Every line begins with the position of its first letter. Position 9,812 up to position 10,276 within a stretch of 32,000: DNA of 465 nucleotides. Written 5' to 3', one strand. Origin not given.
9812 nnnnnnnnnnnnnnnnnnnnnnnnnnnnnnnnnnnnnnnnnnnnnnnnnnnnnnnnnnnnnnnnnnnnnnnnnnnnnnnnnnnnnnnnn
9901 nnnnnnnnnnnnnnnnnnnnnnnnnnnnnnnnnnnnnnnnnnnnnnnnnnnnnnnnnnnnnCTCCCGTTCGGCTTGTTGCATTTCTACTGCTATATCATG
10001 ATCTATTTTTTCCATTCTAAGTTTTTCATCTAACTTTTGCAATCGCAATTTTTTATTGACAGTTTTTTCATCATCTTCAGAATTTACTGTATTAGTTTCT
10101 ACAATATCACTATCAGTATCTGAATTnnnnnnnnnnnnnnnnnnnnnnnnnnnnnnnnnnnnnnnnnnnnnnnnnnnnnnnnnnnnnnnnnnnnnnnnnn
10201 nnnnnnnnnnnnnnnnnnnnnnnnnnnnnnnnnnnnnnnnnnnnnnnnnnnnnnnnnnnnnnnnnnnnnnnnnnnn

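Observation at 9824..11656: orf610: a chimeric gene made from the first ~144 codons of nad2 fused to an acidic repeat protein, 30 nt after cox2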

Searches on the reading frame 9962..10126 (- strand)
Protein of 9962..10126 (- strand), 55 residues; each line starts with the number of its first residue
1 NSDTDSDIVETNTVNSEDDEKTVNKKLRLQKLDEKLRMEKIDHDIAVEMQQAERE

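Call 55: find_related_loci(query=A4, collection=metagenome_contigs, flank=10000)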
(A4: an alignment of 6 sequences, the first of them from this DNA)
Query A4 (55 aa) in metagenome_contigs; peptide patterns used: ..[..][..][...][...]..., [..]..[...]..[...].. (x = any residue, [..] = any of these).
223 stretches matched a pattern, but none encodes a relative of the query by tblastn (E <= 1e-3).

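Call 61: search_solved_structures(query=A4, max_evalue=10, show_alignments=3)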
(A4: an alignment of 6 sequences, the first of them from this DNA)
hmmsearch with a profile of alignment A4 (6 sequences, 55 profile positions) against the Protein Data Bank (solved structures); distinct sequences matched with E-value up to 10: 4.
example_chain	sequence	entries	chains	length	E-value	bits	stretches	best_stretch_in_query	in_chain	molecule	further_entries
5vey_C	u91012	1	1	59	0.023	17.7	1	29-51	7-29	E3 ubiquitin-protein ligase RNF169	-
8qx8_E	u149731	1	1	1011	0.58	13.2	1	6-40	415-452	Vacuolar protein sorting-associated protein 3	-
5xiu_A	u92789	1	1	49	0.72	13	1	24-54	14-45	E3 ubiquitin-protein ligase RNF168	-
1xkp_C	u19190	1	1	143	1.1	12.4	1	23-47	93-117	Chaperone protein yscB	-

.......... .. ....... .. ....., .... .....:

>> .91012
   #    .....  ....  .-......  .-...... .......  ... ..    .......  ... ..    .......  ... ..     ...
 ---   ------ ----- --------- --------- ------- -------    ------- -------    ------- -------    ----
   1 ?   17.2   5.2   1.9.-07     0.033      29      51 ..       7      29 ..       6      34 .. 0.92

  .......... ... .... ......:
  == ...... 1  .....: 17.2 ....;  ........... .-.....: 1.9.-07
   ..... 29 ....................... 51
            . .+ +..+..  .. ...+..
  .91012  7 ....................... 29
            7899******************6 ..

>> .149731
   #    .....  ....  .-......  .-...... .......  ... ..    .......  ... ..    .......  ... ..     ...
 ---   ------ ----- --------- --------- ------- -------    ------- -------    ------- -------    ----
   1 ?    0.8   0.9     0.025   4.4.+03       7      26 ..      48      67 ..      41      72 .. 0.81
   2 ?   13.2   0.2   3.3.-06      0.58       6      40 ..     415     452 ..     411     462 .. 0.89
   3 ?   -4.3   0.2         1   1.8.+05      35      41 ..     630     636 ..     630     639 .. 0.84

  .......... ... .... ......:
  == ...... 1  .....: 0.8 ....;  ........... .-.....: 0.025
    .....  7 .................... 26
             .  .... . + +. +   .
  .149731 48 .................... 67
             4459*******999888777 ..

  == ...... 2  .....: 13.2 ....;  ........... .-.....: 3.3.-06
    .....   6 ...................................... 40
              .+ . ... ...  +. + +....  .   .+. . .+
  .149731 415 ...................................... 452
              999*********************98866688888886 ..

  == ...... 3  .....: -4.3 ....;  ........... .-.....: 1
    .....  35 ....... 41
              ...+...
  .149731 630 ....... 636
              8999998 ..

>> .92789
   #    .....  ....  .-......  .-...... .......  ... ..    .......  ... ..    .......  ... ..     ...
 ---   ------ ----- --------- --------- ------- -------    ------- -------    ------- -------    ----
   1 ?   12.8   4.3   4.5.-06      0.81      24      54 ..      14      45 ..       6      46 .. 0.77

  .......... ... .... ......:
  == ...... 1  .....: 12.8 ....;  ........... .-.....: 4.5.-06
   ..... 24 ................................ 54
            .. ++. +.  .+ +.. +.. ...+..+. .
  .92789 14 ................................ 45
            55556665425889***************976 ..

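Call 89: find_related_loci(query=A4, collection=viral_contigs, flank=10000)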
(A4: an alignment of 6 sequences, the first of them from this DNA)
Query A4 (55 aa) in viral_contigs; peptide patterns used: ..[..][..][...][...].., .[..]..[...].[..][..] (x = any residue, [..] = any of these).
113 stretches matched a pattern, but none encodes a relative of the query by tblastn (E <= 1e-3).
